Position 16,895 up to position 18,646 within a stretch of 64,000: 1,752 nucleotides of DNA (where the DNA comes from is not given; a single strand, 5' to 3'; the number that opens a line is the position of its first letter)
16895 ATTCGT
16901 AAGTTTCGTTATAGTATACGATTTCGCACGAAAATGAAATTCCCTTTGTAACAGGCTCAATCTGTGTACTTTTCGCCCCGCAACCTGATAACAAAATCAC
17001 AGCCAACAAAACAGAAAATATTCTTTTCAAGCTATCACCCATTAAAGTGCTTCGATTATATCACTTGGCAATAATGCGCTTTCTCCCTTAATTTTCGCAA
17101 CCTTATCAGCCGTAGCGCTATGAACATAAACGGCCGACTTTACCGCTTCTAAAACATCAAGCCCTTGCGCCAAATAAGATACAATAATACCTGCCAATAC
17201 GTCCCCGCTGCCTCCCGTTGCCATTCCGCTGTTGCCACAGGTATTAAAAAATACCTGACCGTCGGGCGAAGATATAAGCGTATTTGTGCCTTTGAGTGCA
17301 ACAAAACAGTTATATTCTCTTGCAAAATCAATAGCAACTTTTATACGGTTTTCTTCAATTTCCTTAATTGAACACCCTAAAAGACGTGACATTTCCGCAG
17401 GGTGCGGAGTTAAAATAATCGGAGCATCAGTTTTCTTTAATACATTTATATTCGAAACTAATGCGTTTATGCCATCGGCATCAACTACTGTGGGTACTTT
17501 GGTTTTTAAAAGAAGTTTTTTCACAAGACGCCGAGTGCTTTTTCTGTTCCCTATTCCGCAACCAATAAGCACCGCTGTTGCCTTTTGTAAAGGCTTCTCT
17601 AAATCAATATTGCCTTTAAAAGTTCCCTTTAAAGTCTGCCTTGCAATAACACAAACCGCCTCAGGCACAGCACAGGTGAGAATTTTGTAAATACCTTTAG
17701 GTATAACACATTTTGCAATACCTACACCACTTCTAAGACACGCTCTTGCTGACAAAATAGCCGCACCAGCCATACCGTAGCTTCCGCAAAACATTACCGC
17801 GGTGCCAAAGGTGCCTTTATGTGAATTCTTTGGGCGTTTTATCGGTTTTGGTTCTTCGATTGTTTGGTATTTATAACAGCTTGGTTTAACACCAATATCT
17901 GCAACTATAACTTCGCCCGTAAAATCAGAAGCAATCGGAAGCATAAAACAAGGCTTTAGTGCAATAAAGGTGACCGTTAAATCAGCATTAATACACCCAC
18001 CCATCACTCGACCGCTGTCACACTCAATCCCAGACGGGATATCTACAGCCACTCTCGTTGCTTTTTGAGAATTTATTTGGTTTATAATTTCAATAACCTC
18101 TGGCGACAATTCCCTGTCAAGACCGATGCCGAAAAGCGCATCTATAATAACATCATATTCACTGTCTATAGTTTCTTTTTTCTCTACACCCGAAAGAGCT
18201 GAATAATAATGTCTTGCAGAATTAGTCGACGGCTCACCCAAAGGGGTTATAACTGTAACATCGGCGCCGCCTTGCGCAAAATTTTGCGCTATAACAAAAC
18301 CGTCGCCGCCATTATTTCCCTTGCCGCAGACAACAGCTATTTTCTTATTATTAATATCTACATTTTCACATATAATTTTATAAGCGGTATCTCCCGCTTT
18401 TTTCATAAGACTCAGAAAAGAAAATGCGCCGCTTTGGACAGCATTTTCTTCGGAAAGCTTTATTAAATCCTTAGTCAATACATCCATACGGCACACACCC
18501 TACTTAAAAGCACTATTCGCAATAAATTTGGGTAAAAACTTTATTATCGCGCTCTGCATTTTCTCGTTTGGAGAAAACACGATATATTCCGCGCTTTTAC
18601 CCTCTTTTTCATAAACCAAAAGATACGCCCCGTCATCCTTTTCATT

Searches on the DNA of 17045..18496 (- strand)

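Call 61: search_rna_families(sources=[L005, L006], threshold=gathering)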
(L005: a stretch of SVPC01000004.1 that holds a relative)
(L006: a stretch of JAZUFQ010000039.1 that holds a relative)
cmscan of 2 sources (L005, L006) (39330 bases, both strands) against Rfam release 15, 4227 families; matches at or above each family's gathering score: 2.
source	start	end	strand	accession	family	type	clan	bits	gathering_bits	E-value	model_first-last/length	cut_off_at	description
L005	12109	12454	-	RF00023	tmRNA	Gene;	CL00001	149.9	47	3.7e-59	1-374/374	no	transfer-messenger RNA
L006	9502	9576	+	RF00005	tRNA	Gene; tRNA;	CL00001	53.2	29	8.2e-09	1-71/71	no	tRNA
